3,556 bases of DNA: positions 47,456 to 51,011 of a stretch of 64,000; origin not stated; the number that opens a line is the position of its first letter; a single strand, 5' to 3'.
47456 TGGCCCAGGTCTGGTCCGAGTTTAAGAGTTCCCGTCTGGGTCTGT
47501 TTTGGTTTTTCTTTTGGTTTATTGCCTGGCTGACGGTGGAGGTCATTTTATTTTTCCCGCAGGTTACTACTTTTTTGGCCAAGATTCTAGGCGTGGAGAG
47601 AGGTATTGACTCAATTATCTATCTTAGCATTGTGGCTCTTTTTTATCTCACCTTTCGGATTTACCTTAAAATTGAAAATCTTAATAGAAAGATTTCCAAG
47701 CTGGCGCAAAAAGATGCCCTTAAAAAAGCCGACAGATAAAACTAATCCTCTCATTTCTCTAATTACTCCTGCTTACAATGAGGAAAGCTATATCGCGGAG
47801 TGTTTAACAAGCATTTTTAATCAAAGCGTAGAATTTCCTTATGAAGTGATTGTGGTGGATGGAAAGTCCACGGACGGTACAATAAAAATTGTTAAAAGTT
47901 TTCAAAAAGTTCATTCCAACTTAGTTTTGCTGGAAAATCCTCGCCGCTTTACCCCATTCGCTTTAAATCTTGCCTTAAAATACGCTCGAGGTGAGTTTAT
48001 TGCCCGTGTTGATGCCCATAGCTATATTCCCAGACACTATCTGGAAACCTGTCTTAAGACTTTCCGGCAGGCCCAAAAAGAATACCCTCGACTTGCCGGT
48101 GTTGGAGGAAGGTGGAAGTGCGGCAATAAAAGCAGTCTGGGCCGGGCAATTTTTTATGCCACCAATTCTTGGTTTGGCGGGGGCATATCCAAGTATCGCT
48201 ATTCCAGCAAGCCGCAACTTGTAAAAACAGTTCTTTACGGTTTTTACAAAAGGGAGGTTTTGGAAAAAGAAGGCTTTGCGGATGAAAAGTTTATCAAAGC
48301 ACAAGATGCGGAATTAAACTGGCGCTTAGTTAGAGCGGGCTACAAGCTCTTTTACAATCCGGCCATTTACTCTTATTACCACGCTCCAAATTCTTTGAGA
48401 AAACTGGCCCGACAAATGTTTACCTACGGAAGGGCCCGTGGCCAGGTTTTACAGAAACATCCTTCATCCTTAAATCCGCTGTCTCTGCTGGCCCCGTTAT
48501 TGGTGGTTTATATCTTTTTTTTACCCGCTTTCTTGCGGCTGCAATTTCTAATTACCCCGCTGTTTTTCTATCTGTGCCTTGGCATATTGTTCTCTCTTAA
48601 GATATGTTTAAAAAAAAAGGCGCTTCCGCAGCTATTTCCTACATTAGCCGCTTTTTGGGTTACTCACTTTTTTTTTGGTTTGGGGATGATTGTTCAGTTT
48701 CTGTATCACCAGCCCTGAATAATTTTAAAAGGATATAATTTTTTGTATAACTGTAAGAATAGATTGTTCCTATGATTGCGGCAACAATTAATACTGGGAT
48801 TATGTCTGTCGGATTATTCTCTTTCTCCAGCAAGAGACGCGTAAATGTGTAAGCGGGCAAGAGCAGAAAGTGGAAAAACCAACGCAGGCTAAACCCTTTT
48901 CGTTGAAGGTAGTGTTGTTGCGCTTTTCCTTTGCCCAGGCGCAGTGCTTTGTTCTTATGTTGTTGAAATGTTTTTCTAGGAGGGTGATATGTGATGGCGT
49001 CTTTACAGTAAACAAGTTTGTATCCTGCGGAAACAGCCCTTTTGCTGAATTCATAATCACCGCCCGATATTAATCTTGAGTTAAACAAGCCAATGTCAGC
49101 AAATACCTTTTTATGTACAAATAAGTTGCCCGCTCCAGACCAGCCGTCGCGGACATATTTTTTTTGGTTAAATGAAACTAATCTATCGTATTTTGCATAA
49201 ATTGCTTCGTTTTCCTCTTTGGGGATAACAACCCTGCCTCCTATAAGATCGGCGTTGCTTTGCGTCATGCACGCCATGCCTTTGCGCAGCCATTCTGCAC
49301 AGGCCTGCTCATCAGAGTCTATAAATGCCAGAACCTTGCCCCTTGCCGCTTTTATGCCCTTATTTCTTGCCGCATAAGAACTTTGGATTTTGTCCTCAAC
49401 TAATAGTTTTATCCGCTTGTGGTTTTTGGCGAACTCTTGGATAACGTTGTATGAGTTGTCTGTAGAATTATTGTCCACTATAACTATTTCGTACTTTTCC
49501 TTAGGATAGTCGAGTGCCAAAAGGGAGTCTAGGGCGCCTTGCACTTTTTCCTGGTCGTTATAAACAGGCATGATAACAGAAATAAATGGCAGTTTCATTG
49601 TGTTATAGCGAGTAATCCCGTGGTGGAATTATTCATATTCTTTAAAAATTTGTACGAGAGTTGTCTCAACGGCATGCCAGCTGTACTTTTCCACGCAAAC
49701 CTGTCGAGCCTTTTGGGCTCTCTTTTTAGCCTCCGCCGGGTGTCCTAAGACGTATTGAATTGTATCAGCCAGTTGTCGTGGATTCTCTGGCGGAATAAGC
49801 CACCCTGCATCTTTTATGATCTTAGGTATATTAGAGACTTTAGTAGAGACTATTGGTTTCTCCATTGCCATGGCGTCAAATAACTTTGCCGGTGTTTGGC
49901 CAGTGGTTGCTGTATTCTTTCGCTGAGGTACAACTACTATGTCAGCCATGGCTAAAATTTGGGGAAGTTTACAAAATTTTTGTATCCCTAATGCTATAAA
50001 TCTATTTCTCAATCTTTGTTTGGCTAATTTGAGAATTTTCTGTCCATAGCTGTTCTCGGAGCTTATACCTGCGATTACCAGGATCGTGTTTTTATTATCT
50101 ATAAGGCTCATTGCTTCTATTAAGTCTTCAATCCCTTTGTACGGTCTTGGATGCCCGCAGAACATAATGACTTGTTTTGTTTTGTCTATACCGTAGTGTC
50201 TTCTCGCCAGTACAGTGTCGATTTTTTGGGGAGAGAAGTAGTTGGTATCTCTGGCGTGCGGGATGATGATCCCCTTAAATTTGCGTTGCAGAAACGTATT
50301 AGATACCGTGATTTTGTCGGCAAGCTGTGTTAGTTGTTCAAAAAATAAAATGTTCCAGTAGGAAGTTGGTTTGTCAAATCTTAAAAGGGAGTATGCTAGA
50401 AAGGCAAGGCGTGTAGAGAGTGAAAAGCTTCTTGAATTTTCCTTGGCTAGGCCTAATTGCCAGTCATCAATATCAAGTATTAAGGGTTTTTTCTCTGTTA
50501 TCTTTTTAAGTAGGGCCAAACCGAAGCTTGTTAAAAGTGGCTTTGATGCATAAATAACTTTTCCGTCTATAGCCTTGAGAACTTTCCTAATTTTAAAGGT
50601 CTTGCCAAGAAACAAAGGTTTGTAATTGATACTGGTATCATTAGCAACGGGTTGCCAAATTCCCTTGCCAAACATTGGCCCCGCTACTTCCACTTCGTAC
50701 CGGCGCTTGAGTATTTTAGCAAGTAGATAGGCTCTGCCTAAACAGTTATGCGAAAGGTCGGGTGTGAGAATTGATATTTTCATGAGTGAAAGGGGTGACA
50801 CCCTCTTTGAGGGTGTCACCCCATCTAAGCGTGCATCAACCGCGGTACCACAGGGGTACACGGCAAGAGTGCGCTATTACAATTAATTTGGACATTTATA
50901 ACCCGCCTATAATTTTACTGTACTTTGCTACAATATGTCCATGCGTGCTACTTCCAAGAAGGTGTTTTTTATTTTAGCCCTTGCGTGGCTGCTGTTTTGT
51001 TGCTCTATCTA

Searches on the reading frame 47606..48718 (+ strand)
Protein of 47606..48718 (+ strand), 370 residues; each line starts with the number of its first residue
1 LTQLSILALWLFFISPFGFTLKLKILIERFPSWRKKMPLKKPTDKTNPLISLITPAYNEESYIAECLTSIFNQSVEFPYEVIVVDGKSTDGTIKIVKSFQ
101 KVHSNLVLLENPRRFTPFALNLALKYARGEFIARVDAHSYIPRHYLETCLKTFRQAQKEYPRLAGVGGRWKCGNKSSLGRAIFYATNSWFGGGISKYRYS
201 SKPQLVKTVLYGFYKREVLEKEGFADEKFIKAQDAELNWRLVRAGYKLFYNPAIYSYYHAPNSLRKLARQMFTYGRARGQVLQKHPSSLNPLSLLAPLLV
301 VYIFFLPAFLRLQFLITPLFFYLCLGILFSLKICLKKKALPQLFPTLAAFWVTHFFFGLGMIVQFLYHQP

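Call 60: search_protein_families(library=pfam, proteins=[window:47606-48718:+], max_evalue=0.00001)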
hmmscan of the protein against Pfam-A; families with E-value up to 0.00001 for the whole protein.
window:47606-48718:+ (370 aa): 4 families
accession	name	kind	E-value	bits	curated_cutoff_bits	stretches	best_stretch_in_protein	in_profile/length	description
PF00535.33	Glycos_transf_2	-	1.8e-24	87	23.3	1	51-158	1-108/168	Glycosyl transferase family 2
PF13641.12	Glyco_tranf_2_3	-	1.4e-12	48.6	27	1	50-272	3-225/230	Glycosyltransferase like family 2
PF13632.12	Glyco_trans_2_3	-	3.1e-06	27.6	27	1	132-358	2-193/198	Glycosyl transferase family group 2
PF10111.15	Glyco_tranf_2_2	-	8.7e-06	25.9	27.3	0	53-152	3-105/276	Glycosyltransferase like family 2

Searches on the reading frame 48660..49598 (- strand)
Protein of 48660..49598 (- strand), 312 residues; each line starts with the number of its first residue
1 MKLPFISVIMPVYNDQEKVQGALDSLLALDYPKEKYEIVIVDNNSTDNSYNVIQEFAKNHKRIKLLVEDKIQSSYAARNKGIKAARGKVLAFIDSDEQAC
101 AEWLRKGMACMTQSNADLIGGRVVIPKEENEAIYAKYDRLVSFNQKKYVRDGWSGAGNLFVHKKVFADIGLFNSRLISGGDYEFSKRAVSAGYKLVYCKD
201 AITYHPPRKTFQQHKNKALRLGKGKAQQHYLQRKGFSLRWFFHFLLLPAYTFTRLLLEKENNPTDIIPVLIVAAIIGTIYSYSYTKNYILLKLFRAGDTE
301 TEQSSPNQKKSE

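Call 60: search_protein_families(library=pfam, proteins=[window:48660-49598:-], max_evalue=0.00001)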
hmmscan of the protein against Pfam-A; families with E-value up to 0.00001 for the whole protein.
window:48660-49598:- (312 aa): 4 families
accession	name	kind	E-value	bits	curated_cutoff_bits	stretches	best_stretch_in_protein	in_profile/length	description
PF00535.33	Glycos_transf_2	-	4.1e-30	105.3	23.3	1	7-140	1-134/168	Glycosyl transferase family 2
PF13641.12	Glyco_tranf_2_3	-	4.9e-15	56.6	27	1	6-220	3-226/230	Glycosyltransferase like family 2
PF10111.15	Glyco_tranf_2_2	-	2.6e-12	47.3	27.3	1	7-211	1-222/276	Glycosyltransferase like family 2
PF13632.12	Glyco_trans_2_3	-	4.9e-08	33.5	27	1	91-247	3-166/198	Glycosyl transferase family group 2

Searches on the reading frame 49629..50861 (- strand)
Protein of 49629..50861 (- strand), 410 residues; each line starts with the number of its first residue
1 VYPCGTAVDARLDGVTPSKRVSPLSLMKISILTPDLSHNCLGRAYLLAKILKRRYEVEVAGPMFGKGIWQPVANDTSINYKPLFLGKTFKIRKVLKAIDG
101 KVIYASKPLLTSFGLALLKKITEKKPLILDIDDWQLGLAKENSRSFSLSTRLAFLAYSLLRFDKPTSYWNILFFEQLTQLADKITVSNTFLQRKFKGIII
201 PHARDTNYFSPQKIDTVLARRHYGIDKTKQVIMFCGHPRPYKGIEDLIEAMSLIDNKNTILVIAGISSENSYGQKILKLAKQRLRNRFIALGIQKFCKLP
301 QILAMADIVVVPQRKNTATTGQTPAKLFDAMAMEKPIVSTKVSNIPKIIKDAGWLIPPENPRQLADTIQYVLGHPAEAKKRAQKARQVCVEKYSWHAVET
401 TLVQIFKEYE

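Call 60: search_protein_families(library=pfam, proteins=[window:49629-50861:-], max_evalue=0.00001)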
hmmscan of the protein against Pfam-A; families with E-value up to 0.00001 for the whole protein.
window:49629-50861:- (410 aa): 3 families
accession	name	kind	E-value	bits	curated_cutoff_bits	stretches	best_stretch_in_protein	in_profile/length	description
PF00534.26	Glycos_transf_1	-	2.4e-24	86.2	26.4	1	220-387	6-171/172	Glycosyl transferases group 1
PF13692.12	Glyco_trans_1_4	-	4.9e-23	82.4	27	1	230-372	2-140/142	Glycosyl transferases group 1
PF13524.12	Glyco_trans_1_2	-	1.6e-07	31.8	25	1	299-399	40-139/144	Glycosyl transferase-like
